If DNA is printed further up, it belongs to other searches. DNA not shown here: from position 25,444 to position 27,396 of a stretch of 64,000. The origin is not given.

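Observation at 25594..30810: Four-gene operon: membrane protein, DivL-like Tyr-substituted histidine-kinase homolog, RavA/MoxR-like AAA+ with atypical P-loop, and a vWA/MIDAS protein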

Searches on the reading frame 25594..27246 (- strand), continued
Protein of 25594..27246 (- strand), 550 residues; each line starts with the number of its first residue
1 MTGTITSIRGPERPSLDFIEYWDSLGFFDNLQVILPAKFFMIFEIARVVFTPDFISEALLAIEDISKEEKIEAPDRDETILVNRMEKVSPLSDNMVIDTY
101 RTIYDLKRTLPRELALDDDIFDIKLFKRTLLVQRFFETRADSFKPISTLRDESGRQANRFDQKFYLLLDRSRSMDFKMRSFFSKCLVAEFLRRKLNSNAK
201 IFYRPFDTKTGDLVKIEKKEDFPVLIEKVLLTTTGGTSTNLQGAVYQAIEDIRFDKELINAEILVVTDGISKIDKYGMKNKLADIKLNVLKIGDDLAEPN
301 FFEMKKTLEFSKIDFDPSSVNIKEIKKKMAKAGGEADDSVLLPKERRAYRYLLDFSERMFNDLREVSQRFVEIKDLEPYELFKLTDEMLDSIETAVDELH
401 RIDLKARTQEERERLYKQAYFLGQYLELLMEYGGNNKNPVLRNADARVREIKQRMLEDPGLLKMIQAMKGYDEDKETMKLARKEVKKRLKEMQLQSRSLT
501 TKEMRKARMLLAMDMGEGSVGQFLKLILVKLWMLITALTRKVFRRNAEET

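Call 26: list_cluster_members(proteins=[P0376, P0381, P0385, P0386, P0391, P0394, P0403, P0414, P0425, P0444])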
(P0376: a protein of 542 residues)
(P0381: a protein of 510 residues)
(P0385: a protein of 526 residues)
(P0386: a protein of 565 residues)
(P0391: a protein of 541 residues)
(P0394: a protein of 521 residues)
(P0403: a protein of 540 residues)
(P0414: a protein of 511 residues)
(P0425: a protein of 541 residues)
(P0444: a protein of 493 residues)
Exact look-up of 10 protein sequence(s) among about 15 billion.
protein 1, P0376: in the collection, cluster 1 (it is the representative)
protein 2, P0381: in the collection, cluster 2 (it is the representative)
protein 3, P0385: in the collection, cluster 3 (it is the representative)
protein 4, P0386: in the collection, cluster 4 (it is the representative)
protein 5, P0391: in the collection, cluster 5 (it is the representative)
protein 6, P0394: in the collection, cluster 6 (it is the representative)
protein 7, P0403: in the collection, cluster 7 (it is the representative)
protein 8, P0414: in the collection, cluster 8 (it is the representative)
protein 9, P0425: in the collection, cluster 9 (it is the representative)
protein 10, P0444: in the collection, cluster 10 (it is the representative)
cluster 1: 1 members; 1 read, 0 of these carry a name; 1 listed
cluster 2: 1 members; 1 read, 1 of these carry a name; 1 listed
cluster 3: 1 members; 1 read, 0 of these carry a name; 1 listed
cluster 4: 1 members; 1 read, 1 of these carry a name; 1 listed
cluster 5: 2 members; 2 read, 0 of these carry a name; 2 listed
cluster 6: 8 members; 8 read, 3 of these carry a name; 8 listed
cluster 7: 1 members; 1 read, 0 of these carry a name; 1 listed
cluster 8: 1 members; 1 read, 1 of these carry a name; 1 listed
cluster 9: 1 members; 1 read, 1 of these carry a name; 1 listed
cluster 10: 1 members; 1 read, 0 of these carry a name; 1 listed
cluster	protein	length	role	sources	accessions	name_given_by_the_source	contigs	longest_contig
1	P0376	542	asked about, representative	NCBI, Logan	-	-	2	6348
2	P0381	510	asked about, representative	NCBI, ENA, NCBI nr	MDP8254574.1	MAG: vWA domain-containing protein [Candidatus Alcyoniella australis] | vWA domain-containing protein [Candidatus Alcyoniella australis]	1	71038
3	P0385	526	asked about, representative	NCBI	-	-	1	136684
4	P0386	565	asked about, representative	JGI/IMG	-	Mg-chelatase subunit ChlD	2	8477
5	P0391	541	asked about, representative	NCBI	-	-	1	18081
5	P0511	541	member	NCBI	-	-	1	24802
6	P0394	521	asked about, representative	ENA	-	-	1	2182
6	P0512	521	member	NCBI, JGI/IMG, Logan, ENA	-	hypothetical protein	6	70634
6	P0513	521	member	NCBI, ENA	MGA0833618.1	MAG: vWA domain-containing protein [Candidatus Kapaibacteriota bacterium]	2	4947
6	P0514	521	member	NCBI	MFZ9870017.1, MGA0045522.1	MAG: VWA domain-containing protein [Candidatus Kapaibacteriota bacterium]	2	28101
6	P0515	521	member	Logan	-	-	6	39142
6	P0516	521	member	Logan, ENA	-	-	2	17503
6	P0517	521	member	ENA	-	-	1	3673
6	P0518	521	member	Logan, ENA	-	-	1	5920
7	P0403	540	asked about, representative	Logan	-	-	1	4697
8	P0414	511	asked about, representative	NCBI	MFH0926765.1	MAG: VWA domain-containing protein [bacterium]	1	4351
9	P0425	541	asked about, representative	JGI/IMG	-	hypothetical protein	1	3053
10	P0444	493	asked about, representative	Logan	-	-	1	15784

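Call 27: find_encoding_contigs(protein=P0381, flank=8000, max_places=2)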
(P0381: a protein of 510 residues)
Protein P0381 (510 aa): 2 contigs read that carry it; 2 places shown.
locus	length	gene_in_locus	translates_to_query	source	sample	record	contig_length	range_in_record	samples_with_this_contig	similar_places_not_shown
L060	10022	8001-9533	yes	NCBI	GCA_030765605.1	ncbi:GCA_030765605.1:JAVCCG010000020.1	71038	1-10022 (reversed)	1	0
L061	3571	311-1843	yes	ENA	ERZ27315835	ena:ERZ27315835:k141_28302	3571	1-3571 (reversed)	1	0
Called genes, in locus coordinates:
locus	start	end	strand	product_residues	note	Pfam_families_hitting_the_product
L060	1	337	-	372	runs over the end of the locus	PF00437:T2SSE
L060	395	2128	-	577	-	PF05157:MshEN, PF00437:T2SSE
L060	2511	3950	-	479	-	PF17874:TPR_MalT (faint), PF13424:TPR_12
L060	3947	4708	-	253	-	PF03141:Methyltransf_29 (weak), PF13489:Methyltransf_23, PF01209:Ubie_methyltran, PF13847:Methyltransf_31, PF08241:Methyltransf_11, PF08242:Methyltransf_12, PF13649:Methyltransf_25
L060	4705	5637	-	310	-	PF00126:HTH_1, PF03466:LysR_substrate, PF12727:PBP_like (faint)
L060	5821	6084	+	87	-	PF09527:ATPase_gene1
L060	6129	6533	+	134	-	PF03899:ATP-synt_I (weak)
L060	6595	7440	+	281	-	PF00119:ATP-synt_A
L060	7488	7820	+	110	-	PF00137:ATP-synt_C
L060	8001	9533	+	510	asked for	PF05762:VWA_CoxE, PF13519:VWA_2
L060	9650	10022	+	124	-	?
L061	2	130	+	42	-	?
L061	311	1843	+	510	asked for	PF05762:VWA_CoxE, PF13519:VWA_2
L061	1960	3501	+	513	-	PF05762:VWA_CoxE (weak), PF13519:VWA_2 (weak)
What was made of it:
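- One distant vWA homolog, from Candidatus Alcyoniella australis, lies directly after atpZ-atpI-atpB-atpE (call 27).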

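Call 30: find_encoding_contigs(protein=P0385, flank=8000, max_places=1)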
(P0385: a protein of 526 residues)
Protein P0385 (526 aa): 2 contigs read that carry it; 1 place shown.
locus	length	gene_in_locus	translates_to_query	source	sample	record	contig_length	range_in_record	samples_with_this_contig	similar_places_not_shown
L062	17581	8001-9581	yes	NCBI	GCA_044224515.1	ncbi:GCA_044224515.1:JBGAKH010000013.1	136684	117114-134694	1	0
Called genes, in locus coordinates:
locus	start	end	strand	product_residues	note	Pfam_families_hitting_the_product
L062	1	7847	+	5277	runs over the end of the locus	PF22433:MtxA_IG-like (faint), PF06832:BiPBP_C (faint), PF16820:PKD_3 (faint), PF22352:K319L-like_PKD (faint), PF15418:DUF4625 (faint), PF22820:TcaA_3rd_4th (faint), PF24312:Ig-like_POM152 (faint), PF19081:Ig_7 (weak)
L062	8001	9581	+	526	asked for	PF05762:VWA_CoxE (weak), PF13519:VWA_2 (weak)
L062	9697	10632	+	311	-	PF00669:Flagellin_N, PF00700:Flagellin_C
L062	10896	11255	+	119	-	PF02561:FliS (weak)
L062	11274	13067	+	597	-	PF02465:FliD_N, PF07195:FliD_C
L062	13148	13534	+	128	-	PF03646:FlaG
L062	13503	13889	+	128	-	-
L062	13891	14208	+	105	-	-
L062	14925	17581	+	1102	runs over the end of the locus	PF26696:PTL_trimer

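Call 31: find_encoding_contigs(protein=P0512, flank=8000, max_places=1)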
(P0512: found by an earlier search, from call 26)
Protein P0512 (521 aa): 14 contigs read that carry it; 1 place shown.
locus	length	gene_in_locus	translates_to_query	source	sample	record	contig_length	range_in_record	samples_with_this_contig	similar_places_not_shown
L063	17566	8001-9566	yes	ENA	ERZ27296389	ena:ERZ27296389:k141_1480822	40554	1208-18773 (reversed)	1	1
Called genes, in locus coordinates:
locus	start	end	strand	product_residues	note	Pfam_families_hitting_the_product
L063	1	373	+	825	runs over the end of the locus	PF02190:LON_substr_bdg, PF13401:AAA_22 (faint), PF00004:AAA, PF07724:AAA_2 (weak), PF07728:AAA_5, PF22667:Lon_lid, PF05362:Lon_C, PF13541:ChlI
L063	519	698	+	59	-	PF00471:Ribosomal_L33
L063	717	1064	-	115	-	-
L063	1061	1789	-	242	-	PF00072:Response_reg, PF00486:Trans_reg_C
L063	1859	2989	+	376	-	PF13177:DNA_pol3_delta2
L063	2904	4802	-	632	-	-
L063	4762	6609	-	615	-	PF01541:GIY-YIG, PF27096:UvrC_M, PF22920:UvrC_RNaseH, PF08459:UvrC_RNaseH_dom, PF12826:HHH_2 (weak), PF14520:HHH_5 (weak)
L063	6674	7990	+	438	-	PF20030:bpMoxR, PF07728:AAA_5, PF17868:AAA_lid_8 (faint)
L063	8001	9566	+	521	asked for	PF05762:VWA_CoxE (weak), PF13519:VWA_2 (faint)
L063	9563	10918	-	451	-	PF03446:NAD_binding_2 (faint), PF03721:UDPG_MGDP_dh_N, PF00984:UDPG_MGDP_dh, PF03720:UDPG_MGDP_dh_C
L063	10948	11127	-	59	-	-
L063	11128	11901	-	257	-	PF13103:TonB_2 (faint), PF03544:TonB_C (weak)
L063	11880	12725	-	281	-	PF05036:SPOR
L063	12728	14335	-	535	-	-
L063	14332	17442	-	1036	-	PF25058:ARM_TT21 (faint), PF09976:TPR_21 (faint), PF12895:ANAPC3 (faint), PF13174:TPR_6 (faint), PF13424:TPR_12 (faint), PF13525:YfiO (weak), PF25062:ARM_TT21_N (weak), PF13432:TPR_16 (weak), +5 more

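Call 44: find_encoding_contigs(protein=P0511, flank=8000, max_places=1)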
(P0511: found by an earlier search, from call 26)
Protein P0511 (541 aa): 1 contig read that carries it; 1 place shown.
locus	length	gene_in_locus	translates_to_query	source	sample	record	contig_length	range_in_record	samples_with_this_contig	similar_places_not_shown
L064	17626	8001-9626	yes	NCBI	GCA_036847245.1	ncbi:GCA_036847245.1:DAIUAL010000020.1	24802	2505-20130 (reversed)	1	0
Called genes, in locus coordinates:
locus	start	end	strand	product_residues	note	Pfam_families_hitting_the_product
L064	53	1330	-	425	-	PF00155:Aminotran_1_2, PF00266:Aminotran_5, PF01041:DegT_DnrJ_EryC1 (weak), PF01053:Cys_Met_Meta_PP (weak), PF01212:Beta_elim_lyase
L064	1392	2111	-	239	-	-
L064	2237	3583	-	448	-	PF19295:SufBD_N, PF01458:SUFBD_core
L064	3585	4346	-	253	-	PF02463:SMC_N (weak), PF00005:ABC_tran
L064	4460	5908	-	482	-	PF19295:SufBD_N, PF01458:SUFBD_core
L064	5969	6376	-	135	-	PF01521:Fe-S_biosyn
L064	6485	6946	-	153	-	PF02082:Rrf2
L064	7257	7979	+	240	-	PF06888:Put_Phosphatase, PF12710:HAD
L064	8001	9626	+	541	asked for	-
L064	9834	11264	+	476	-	PF00015:MCPsignal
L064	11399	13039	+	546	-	PF13727:CoA_binding_3, PF02397:Bac_transf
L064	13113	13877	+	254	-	PF05050:Methyltransf_21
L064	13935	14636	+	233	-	PF00535:Glycos_transf_2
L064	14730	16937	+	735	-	-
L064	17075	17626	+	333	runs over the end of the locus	PF03405:FA_desaturase_2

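Call 45: find_encoding_contigs(protein=P0386, flank=8000, max_places=1)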
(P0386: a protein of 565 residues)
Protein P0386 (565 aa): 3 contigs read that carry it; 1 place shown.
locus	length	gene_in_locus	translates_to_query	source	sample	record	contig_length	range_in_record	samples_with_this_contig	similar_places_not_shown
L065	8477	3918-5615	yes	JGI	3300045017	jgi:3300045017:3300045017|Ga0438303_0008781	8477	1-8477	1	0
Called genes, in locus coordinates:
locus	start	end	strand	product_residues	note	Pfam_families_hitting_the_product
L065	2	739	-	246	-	?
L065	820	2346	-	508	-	PF01936:NYN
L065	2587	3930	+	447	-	PF20030:bpMoxR, PF07728:AAA_5, PF17868:AAA_lid_8 (weak)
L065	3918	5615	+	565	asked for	PF13519:VWA_2 (weak)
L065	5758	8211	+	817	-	-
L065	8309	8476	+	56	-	?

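Call 51: find_encoding_contigs(protein=P0387, flank=7000, max_places=1)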
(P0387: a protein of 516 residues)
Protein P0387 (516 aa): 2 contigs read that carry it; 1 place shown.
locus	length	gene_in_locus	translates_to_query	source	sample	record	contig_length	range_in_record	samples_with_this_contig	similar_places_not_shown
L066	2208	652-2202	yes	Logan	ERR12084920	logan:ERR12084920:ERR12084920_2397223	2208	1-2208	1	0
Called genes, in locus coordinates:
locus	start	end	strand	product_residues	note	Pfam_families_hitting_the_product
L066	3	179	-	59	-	?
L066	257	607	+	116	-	PF04020:Phage_holin_4_2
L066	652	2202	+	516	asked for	PF00092:VWA (weak), PF13519:VWA_2 (weak)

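Call 52: find_encoding_contigs(protein=P0393, flank=7000, max_places=1)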
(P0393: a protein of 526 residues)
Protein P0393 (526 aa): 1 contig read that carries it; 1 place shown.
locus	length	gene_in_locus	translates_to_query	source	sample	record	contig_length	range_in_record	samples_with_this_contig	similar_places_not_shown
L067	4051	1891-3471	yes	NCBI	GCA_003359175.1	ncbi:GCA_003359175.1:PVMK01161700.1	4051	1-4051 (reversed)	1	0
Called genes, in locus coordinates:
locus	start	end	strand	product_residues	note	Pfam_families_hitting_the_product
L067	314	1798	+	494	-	PF20030:bpMoxR, PF07726:AAA_3 (weak), PF07728:AAA_5, PF17868:AAA_lid_8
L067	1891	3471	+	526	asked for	PF00092:VWA (weak)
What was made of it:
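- Old core pair. bpMoxR sits directly upstream of distant vWA homologs in 3 of 8 out-of-clade contexts (calls 31, 45, 52). The MoxR+vWA adjacency recurs in other phyla (calls 31, 45, 52).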

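Call 53: find_encoding_contigs(protein=P0398, flank=7000, max_places=1)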
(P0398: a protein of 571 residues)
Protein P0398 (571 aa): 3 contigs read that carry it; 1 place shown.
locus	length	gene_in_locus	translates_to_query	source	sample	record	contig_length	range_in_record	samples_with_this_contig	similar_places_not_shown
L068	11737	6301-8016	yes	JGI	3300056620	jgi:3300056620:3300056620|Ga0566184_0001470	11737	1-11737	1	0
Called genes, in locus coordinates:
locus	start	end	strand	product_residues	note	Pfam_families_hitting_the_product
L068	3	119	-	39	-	?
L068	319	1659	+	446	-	PF00999:Na_H_Exchanger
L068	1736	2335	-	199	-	PF02613:Nitrate_red_del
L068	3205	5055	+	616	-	PF01257:2Fe-2S_thioredx, PF01512:Complex1_51K, PF10589:NADH_4Fe-4S, PF14697:Fer4_21 (weak), PF12837:Fer4_6 (weak), PF12838:Fer4_7 (weak), PF13187:Fer4_9 (weak), PF13237:Fer4_10 (weak), +2 more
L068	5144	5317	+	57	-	PF00384:Molybdopterin (weak)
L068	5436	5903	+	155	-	PF00027:cNMP_binding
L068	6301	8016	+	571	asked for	PF00092:VWA, PF13519:VWA_2 (weak)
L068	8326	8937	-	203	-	PF13801:Metal_resist, PF16231:DUF4890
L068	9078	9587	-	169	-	PF13801:Metal_resist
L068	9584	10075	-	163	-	PF13490:zf-HC2 (weak)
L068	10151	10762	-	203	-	PF07638:Sigma70_ECF, PF04542:Sigma70_r2, PF08281:Sigma70_r4_2, PF04545:Sigma70_r4, PF22233:PhyR_sigma-like (weak)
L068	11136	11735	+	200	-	?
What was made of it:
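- Only 1 of 8 distant contexts involves atp genes (calls 27, 30, 31, 44, 45, 51-53).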

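Call 65: search_solved_structures(query=A2, max_evalue=1, show_alignments=1)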
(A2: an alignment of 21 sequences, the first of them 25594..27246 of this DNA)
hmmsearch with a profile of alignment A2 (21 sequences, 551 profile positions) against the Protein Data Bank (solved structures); distinct sequences matched with E-value up to 1: 4.
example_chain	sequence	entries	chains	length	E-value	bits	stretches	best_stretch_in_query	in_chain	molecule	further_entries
1vdk_A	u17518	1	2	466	0.23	13.1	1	412-504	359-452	Fumarate hydratase class II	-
8uah_B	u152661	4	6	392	0.65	11.6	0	360-469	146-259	F-box/LRR-repeat protein 17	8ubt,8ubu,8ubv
6w66_B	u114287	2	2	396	0.67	11.6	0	360-469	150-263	F-box/LRR-repeat protein 17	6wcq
1ucr_A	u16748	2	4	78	0.83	11.3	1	184-248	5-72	Protein dsvD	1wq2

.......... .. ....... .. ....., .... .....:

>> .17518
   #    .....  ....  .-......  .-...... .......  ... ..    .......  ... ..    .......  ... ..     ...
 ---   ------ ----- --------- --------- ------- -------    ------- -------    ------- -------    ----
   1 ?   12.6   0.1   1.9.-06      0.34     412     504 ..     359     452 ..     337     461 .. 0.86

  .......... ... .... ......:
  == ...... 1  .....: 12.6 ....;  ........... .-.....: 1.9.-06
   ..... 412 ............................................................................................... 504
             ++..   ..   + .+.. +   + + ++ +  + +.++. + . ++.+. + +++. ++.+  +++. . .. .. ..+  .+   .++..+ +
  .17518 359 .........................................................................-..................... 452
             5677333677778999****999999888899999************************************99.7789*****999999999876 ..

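Call 76: search_protein_families(library=pfam, proteins=[L060:6129-6533:+], max_evalue=1)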
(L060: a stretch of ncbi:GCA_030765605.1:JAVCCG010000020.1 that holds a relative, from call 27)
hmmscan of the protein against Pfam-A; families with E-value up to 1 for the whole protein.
L060:6129-6533:+ (134 aa): 3 families
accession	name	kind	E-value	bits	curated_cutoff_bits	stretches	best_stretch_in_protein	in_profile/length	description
PF03899.21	ATP-synt_I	-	7e-06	26.8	25.1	1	2-90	7-99/99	ATP synthase I chain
PF10003.15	DUF2244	-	0.2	11.8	27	1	64-105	16-57/138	Integral membrane protein (DUF2244)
PF19507.4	DUF6041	-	0.47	10.9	27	0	60-114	79-131/140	Family of unknown function (DUF6041)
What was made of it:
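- A bona fide AtpI in an atp operon scores only 26.8 bits itself (call 76).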

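Call 90: search_protein_families(library=pfam, proteins=[L030:9724-10257:+, L030:10254-10889:+, L030:10920-12053:+, L030:12145-12867:+, L030:12874-13509:+, L025:1799-2914:+, L025:3984-5147:+, L012:1686-3116:+, L012:3098-3844:+, L012:3893-4345:+], max_evalue=0.0001)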
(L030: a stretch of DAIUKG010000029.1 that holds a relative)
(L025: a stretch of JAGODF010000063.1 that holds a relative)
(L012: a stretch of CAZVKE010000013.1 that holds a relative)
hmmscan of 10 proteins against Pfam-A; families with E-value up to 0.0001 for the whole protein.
L030:9724-10257:+ (177 aa): 1 family
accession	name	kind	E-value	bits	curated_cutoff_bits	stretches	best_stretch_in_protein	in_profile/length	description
PF04542.20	Sigma70_r2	-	2.2e-11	43.8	24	1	14-76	2-69/71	Sigma-70 region 2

L030:10254-10889:+ (211 aa): 0 families

L030:10920-12053:+ (377 aa): 0 families

L030:12145-12867:+ (240 aa): 0 families

L030:12874-13509:+ (211 aa): 0 families

L025:1799-2914:+ (371 aa): 2 families
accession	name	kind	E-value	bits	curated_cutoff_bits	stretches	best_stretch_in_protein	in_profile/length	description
PF02371.22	Transposase_20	-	2e-17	63.8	21.3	1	224-296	3-75/87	Transposase IS116/IS110/IS902 family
PF01548.23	DEDD_Tnp_IS110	-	2.4e-15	57.1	29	1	7-153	1-149/155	Transposase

L025:3984-5147:+ (387 aa): 0 families

L012:1686-3116:+ (476 aa): 6 families
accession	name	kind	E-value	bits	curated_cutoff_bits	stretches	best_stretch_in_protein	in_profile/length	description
PF01406.26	tRNA-synt_1e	-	1.1e-111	373.4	27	1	32-323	10-300/301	tRNA synthetases class I (C) catalytic domain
PF09334.17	tRNA-synt_1g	-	2.3e-14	53.4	20.1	2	250-321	302-373/391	tRNA synthetases class I (M)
PF01921.24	tRNA-synt_1f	-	5.5e-09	35.8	27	1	270-332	276-338/360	tRNA synthetases class I (K)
PF09190.17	DALR_2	-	1e-06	29.7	22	1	359-414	1-55/57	DALR domain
PF00133.28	tRNA-synt_1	-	1.2e-05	24.8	22.7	0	235-314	334-413/414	tRNA synthetases class I (I, L, M and V)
PF23493.1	CysS_C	-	1.3e-05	25.6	23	1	428-472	6-50/51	Cysteinyl-tRNA ligase anticodon binding domain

L012:3098-3844:+ (248 aa): 2 families
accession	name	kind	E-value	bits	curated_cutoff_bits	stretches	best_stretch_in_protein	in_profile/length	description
PF00588.24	SpoU_methylase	-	2e-39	135.4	29.7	1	102-242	2-142/142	SpoU rRNA Methylase family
PF08032.17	SpoU_sub_bind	-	1.9e-06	28.5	22.8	1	6-82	1-74/76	RNA 2'-O ribose methyltransferase substrate binding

L012:3893-4345:+ (150 aa): 0 families
